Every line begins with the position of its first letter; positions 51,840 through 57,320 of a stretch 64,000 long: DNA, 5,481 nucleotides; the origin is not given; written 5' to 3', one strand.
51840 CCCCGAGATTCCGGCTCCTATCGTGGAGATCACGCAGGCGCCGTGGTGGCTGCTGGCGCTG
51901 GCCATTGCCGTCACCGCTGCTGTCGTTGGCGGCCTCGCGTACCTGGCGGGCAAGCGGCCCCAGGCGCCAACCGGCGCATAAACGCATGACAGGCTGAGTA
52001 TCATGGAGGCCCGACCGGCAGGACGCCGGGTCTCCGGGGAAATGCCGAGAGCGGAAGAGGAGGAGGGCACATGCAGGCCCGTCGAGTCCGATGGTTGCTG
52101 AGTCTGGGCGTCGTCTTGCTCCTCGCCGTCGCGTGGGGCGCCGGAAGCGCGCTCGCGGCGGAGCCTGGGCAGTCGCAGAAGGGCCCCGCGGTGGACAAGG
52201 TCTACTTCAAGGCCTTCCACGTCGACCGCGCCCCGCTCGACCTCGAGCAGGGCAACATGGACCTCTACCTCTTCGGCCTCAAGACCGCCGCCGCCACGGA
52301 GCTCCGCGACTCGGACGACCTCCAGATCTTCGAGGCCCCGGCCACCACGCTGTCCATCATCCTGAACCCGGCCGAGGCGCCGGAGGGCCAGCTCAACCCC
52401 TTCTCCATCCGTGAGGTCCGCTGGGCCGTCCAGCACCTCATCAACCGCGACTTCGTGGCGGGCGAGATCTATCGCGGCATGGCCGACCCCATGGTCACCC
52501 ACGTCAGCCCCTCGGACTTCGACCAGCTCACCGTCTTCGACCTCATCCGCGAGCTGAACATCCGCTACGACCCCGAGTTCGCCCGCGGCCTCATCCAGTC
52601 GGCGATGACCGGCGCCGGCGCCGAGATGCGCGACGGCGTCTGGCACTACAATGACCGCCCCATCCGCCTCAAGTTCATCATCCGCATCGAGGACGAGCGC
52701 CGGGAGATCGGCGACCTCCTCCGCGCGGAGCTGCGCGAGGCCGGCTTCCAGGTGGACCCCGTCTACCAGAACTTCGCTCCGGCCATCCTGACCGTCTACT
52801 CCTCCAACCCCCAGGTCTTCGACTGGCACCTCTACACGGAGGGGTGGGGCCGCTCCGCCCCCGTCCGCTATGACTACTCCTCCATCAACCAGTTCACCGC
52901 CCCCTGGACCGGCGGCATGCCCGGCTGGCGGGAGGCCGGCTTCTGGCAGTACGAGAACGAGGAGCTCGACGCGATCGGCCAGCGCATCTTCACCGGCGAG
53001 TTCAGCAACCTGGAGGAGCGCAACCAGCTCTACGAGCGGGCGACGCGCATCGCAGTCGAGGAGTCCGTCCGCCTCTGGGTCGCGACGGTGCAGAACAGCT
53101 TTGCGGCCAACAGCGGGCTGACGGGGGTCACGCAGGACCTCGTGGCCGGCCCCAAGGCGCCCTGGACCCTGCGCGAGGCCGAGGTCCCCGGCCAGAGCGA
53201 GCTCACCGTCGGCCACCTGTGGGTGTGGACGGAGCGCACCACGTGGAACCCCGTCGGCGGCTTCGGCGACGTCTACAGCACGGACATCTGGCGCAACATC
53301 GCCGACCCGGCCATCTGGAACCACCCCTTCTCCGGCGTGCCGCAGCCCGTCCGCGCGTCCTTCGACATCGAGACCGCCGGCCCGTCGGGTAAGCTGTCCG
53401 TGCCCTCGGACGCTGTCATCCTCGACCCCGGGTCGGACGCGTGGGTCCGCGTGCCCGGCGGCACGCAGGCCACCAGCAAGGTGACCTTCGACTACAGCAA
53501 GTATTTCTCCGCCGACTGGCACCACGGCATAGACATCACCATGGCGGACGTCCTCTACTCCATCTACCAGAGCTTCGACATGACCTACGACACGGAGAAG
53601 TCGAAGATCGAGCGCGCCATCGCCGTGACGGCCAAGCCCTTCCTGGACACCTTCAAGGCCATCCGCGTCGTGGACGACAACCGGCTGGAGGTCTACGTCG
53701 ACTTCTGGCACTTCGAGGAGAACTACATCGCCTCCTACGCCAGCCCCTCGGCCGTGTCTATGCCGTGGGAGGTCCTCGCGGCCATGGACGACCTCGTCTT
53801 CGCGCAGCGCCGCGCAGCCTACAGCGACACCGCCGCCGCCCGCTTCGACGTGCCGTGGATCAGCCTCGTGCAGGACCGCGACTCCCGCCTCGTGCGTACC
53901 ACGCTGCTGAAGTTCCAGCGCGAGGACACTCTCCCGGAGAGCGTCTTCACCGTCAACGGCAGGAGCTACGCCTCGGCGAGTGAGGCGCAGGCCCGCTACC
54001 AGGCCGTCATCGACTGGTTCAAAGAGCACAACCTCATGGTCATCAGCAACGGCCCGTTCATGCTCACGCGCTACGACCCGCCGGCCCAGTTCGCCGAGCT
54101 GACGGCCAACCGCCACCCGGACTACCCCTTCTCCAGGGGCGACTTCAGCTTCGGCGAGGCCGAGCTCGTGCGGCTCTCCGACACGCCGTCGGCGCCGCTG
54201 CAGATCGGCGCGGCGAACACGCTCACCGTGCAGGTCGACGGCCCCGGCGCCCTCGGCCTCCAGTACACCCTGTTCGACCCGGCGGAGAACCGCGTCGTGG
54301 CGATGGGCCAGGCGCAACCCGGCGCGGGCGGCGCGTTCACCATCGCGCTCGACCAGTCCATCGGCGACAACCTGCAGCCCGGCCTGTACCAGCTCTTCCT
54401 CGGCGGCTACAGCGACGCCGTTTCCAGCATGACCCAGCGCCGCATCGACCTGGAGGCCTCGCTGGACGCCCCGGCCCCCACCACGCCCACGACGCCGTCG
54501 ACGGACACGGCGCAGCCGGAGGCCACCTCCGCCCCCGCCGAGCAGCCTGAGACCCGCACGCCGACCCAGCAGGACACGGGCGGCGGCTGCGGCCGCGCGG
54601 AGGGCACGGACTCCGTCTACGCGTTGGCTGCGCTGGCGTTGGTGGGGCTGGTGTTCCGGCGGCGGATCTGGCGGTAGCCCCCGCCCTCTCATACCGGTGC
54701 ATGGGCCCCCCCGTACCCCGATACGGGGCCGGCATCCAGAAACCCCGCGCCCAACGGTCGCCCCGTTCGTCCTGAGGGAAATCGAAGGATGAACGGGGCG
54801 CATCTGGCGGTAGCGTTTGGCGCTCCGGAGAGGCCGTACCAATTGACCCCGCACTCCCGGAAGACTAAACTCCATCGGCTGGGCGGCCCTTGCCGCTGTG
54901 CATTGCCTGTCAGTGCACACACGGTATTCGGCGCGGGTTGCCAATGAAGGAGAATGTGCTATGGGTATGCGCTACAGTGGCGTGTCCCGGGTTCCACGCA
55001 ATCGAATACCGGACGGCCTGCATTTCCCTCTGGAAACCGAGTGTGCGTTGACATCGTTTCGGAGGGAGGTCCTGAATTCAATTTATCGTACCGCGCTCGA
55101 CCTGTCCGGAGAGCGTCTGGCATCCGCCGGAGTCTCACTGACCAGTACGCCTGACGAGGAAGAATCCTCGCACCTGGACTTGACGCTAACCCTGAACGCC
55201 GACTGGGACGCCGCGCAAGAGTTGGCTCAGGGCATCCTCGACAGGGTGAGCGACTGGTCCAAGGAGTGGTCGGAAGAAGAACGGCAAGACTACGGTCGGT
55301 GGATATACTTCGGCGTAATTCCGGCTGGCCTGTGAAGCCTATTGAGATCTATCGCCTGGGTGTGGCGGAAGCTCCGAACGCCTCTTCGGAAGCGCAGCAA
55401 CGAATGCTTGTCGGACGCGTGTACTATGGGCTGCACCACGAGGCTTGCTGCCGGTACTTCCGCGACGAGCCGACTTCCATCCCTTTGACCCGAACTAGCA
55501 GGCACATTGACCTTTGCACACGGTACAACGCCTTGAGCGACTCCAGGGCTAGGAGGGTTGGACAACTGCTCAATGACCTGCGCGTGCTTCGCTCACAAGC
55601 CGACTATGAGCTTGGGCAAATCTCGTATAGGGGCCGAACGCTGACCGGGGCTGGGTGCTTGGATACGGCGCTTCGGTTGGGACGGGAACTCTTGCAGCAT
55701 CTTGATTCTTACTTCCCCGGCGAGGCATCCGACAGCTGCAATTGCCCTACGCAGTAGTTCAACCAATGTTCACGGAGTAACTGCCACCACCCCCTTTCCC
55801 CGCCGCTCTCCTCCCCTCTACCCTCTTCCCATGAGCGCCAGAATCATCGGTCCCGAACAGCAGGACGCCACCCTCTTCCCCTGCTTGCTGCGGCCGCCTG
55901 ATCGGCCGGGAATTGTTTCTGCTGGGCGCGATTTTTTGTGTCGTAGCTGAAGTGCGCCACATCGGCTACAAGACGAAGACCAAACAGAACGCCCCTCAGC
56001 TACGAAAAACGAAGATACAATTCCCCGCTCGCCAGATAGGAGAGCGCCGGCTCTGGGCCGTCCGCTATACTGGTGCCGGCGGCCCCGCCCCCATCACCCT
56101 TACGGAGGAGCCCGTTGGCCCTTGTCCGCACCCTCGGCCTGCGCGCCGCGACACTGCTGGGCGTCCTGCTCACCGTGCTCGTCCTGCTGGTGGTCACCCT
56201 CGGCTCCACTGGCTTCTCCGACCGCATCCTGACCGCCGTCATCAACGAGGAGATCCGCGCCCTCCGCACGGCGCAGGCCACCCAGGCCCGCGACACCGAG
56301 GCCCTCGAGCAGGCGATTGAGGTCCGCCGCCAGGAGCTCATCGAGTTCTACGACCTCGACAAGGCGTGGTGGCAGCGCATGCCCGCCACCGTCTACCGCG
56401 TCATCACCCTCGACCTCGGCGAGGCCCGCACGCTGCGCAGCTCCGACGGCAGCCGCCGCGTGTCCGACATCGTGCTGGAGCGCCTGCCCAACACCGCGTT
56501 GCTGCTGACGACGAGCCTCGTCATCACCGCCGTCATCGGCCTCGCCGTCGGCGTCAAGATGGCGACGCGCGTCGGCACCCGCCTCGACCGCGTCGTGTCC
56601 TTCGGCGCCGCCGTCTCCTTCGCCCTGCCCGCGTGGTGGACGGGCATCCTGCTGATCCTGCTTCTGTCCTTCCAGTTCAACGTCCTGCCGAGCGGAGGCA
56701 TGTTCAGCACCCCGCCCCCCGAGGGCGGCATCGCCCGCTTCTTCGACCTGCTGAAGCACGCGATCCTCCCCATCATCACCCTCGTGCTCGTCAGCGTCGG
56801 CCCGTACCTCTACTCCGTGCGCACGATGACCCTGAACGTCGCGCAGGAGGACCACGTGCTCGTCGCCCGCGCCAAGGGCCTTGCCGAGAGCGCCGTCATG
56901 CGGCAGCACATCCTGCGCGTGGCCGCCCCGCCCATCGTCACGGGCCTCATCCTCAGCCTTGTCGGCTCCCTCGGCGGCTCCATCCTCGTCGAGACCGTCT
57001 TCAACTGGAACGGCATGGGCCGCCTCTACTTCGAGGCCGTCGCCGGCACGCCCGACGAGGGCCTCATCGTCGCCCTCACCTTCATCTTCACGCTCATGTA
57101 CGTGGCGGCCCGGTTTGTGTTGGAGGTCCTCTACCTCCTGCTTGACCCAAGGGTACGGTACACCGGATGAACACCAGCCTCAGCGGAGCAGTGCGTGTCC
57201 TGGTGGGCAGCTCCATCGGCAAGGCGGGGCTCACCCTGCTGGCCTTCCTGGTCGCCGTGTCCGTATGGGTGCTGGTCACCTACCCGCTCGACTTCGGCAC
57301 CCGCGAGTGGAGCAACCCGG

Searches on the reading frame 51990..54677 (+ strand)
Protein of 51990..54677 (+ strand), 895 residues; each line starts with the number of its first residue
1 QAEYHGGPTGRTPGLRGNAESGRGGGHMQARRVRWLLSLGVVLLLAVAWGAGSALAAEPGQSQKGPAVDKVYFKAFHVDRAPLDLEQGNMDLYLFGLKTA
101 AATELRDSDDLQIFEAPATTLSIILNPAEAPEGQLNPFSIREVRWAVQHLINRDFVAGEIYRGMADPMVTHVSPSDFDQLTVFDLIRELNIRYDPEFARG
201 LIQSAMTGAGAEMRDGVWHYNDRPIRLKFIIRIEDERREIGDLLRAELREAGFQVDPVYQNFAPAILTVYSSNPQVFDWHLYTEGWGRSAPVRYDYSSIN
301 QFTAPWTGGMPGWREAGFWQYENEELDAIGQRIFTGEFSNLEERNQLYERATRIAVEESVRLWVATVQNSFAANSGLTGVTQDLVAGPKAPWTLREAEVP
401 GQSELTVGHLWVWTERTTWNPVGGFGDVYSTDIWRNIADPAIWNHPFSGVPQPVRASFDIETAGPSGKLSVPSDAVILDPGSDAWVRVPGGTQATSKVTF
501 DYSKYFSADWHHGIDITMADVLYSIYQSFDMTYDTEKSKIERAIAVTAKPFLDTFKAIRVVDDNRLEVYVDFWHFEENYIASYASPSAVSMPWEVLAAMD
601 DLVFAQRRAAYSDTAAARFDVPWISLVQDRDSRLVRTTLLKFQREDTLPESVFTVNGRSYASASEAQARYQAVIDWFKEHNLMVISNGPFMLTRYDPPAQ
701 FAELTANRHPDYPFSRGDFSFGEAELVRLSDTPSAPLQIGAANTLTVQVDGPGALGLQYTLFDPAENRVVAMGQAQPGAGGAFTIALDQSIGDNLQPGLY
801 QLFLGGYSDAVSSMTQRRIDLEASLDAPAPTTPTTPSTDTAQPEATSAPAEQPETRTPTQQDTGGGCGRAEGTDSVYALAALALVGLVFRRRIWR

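Call 11: search_protein_families(library=pfam, proteins=[window:51990-54677:+])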
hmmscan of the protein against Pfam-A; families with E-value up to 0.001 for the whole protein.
window:51990-54677:+ (895 aa): 1 family
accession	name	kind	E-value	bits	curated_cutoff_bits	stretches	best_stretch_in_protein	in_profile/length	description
PF00496.27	SBP_bac_5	-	2.9e-20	73.1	32.4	1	63-298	143-358/368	Bacterial extracellular solute-binding proteins, family 5 Middle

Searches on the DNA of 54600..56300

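Call 79: search_rna_families(source=window, start=54600, end=56300, threshold=evalue, max_evalue=10)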
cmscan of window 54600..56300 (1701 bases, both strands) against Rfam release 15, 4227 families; matches with E-value up to 10: 5.
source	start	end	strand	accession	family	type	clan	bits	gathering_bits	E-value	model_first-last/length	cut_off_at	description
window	54893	54924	+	RF00667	mir-33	Gene; miRNA;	-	22.5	50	0.038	1-69/69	no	mir-33 microRNA precursor family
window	55945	56061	-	RF02498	Atu_C3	Gene; sRNA;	-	19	100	0.27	1-156/156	no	Rhizobiales sRNA Atu_C3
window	54796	54817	+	RF01707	JUMPstart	Cis-reg;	-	16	35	3.7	1-38/38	no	JUMPstart RNA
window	56206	56272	-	RF01276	sR53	Gene; snRNA; snoRNA; CD-box;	-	14.5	49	2.1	1-60/60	no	Small nucleolar RNA sR53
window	54759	54882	-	RF01757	sbcD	Gene; sRNA;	-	14.1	40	7.6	1-155/155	no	sbcD RNA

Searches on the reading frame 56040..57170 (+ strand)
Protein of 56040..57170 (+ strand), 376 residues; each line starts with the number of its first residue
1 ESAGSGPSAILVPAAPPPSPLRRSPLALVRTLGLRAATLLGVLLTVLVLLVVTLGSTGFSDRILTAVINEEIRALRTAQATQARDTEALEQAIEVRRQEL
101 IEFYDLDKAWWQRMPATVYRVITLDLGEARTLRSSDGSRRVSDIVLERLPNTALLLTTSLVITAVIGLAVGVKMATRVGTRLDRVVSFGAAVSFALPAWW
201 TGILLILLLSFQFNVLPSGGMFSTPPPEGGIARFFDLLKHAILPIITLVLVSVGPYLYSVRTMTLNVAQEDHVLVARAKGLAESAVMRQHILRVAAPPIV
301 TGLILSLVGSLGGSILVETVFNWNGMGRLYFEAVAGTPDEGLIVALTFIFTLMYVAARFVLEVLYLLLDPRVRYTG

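Call 11: search_protein_families(library=pfam, proteins=[window:56040-57170:+])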
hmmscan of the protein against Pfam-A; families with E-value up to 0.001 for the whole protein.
window:56040-57170:+ (376 aa): 1 family
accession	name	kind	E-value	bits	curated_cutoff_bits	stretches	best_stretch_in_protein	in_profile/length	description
PF00528.27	BPD_transp_1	-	3.7e-34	118.5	26.4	1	167-373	1-183/184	Binding-protein-dependent transport system inner membrane component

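Call 70: find_homologous_proteins(query=window:56073-57170:+, max_evalue=1e-60)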
Query window:56073-57170:+ (365 aa): 953 proteins with E <= 1e-60 among 8000 candidates; the best 120 are listed.
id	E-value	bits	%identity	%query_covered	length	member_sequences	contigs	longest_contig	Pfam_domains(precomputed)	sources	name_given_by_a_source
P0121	1.9e-207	706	95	96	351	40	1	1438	PF00528.28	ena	-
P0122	2.8e-202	689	93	96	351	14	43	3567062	PF00528.28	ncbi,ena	-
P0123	2.7e-196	670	90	96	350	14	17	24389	PF00528.28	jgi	jgi:peptide/nickel transport system permease protein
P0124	4.9e-195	665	90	96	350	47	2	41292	PF00528.28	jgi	jgi:peptide/nickel transport system permease protein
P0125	2.7e-191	653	87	96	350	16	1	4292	PF00528.28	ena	-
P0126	1.2e-183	628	87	96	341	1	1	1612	PF00528.28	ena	-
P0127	4.0e-175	600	80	96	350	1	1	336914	PF00528.28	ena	-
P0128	2.0e-174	598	80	88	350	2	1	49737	PF00528.28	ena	-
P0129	1.8e-170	585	78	95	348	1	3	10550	PF00528.28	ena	-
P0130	3.9e-170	584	79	96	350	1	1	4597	PF00528.28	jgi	jgi:peptide/nickel transport system permease protein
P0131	4.5e-170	583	78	95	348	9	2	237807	PF00528.28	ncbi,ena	-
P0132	8.9e-170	582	78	96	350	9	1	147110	PF00528.28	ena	-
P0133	1.5e-169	582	78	96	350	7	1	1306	PF00528.28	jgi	jgi:peptide/nickel transport system permease protein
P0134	1.8e-169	581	77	95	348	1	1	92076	PF00528.28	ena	-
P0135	2.0e-169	581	77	95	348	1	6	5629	PF00528.28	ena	-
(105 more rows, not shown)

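Call 71: find_encoding_contigs(protein=P0122, flank=10000, max_places=10)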
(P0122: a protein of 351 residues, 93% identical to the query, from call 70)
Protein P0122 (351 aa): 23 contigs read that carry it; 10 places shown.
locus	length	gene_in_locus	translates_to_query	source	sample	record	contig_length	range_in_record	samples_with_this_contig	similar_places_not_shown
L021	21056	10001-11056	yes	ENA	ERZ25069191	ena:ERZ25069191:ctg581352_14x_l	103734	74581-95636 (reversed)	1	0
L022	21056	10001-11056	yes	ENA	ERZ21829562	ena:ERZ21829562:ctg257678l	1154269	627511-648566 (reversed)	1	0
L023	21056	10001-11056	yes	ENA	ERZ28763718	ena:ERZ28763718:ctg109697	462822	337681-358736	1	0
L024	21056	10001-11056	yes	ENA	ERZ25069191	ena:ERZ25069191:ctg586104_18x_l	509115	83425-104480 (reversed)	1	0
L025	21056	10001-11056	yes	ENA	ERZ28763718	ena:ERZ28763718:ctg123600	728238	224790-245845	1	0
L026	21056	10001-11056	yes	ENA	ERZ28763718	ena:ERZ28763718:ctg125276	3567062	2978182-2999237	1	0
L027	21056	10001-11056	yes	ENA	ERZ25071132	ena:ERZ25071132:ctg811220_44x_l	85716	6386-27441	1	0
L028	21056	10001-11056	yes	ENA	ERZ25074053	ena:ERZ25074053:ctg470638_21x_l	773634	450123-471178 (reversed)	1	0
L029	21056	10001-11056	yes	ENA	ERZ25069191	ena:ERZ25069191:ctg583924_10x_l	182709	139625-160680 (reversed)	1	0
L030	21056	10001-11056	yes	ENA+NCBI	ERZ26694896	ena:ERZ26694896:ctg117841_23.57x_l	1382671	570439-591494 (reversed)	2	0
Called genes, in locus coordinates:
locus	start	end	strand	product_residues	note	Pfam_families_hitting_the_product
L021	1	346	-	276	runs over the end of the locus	PF03099:BPL_LplA_LipB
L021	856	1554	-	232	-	PF24481:CT398_CC, PF02591:Zn_ribbon_9 (weak)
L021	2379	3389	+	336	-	PF00089:Trypsin (weak), PF13365:Trypsin_2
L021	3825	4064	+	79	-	-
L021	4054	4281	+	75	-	-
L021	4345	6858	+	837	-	PF13088:BNR_2 (faint)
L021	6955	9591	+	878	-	PF00496:SBP_bac_5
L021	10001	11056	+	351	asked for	PF00528:BPD_transp_1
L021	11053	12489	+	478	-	PF00528:BPD_transp_1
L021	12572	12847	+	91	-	-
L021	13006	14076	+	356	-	PF05935:Arylsulfotrans, PF14269:Arylsulfotran_2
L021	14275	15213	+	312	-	PF14269:Arylsulfotran_2, PF05935:Arylsulfotrans, PF13360:PQQ_2 (weak), PF05935:Arylsulfotrans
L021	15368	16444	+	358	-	PF13360:PQQ_2 (faint), PF05935:Arylsulfotrans, PF14269:Arylsulfotran_2, PF05935:Arylsulfotrans (weak)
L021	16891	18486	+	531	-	PF00496:SBP_bac_5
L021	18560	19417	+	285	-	PF23023:Anti-Pycsar_Apyc1, PF00753:Lactamase_B, PF12706:Lactamase_B_2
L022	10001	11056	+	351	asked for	PF00528:BPD_transp_1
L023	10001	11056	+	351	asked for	PF00528:BPD_transp_1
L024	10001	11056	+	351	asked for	PF00528:BPD_transp_1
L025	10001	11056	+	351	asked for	PF00528:BPD_transp_1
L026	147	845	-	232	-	PF25443:ANG-1 (faint), PF24481:CT398_CC, PF02591:Zn_ribbon_9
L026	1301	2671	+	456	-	-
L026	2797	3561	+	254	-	-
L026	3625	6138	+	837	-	PF13088:BNR_2 (faint)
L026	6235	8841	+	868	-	PF00496:SBP_bac_5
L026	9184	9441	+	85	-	-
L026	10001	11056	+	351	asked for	PF00528:BPD_transp_1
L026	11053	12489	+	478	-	PF00528:BPD_transp_1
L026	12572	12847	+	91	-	-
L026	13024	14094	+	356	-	PF05935:Arylsulfotrans, PF14269:Arylsulfotran_2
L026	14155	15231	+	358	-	PF05935:Arylsulfotrans, PF14269:Arylsulfotran_2, PF13360:PQQ_2 (weak), PF05935:Arylsulfotrans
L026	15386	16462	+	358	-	PF14269:Arylsulfotran_2, PF05935:Arylsulfotrans, PF13360:PQQ_2 (weak), PF05935:Arylsulfotrans (weak)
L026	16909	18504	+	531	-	PF00496:SBP_bac_5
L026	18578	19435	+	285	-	PF23023:Anti-Pycsar_Apyc1, PF00753:Lactamase_B, PF12706:Lactamase_B_2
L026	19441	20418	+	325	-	PF00005:ABC_tran, PF02463:SMC_N (faint), PF13304:AAA_21, PF08352:oligo_HPY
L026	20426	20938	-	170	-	PF00156:Pribosyltran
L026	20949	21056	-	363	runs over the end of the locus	PF00005:ABC_tran, PF08352:oligo_HPY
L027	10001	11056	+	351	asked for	PF00528:BPD_transp_1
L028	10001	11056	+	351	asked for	PF00528:BPD_transp_1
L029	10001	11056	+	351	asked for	PF00528:BPD_transp_1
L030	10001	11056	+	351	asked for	PF00528:BPD_transp_1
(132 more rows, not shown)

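Call 75: search_protein_families(library=pfam, proteins=[L026:9184-9441:+], max_evalue=0.01)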
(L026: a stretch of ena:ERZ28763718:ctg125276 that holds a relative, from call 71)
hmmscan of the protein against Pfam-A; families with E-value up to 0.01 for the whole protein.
L026:9184-9441:+ (85 aa): 0 families

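Call 89: find_encoding_contigs(protein=P0124, flank=6000, max_places=3)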
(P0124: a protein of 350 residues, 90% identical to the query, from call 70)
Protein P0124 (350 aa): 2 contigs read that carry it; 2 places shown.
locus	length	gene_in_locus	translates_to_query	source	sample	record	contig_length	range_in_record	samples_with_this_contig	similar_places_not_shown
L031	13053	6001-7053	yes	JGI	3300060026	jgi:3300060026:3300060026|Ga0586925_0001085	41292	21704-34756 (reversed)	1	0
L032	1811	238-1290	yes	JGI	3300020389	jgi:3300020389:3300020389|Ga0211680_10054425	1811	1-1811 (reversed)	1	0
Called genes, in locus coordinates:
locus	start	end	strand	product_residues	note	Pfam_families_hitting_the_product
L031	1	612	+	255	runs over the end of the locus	-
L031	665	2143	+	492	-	PF02012:BNR (faint)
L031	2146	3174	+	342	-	-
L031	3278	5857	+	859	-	PF00496:SBP_bac_5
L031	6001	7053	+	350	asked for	PF00528:BPD_transp_1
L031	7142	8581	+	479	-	PF00528:BPD_transp_1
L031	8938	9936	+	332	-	PF13088:BNR_2 (faint), PF14870:PSII_BNR (faint), PF25852:DUF6242_C (faint), PF02012:BNR (faint), PF15902:Sortilin-Vps10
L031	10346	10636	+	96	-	-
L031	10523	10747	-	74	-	-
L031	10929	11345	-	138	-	PF04075:F420H2_quin_red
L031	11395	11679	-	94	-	PF14321:DUF4382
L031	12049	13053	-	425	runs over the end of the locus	PF05977:MFS_3, PF07690:MFS_1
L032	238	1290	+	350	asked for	PF00528:BPD_transp_1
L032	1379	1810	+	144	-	?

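Call 90: find_encoding_contigs(protein=P0123, flank=6000, max_places=4)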
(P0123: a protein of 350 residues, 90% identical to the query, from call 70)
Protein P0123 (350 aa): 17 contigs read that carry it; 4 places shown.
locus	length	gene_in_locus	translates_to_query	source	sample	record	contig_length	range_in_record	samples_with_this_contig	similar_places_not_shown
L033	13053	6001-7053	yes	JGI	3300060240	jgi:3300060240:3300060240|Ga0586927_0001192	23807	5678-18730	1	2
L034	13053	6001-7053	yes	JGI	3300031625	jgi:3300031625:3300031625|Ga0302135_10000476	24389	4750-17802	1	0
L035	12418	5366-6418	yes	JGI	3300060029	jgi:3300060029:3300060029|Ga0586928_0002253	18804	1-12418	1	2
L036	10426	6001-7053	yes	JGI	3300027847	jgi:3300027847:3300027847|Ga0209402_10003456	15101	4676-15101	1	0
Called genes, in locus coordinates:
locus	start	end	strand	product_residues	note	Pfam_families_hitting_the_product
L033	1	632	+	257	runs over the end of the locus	-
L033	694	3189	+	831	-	PF13088:BNR_2 (faint), PF02012:BNR (faint), PF15892:BNR_4 (faint)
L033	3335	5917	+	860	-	PF00496:SBP_bac_5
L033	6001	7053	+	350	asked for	PF00528:BPD_transp_1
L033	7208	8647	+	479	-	PF00528:BPD_transp_1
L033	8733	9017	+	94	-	-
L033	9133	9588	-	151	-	PF04075:F420H2_quin_red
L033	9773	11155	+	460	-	PF00355:Rieske, PF19301:LigXa_C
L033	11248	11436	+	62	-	-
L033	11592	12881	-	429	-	PF05977:MFS_3, PF07690:MFS_1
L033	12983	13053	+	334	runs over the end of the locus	PF00005:ABC_tran, PF02463:SMC_N (weak), PF13304:AAA_21, PF08352:oligo_HPY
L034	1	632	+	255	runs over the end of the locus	-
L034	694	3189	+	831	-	PF13088:BNR_2 (faint), PF02012:BNR (faint), PF15892:BNR_4 (faint)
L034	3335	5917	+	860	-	PF00496:SBP_bac_5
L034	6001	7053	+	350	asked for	PF00528:BPD_transp_1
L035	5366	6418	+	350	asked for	PF00528:BPD_transp_1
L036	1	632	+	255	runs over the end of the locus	-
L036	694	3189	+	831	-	PF13088:BNR_2 (faint), PF02012:BNR (faint), PF15892:BNR_4 (faint)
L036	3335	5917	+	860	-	PF00496:SBP_bac_5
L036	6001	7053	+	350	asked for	PF00528:BPD_transp_1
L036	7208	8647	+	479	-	PF00528:BPD_transp_1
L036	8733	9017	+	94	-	-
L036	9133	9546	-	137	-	PF04075:F420H2_quin_red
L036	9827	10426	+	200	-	?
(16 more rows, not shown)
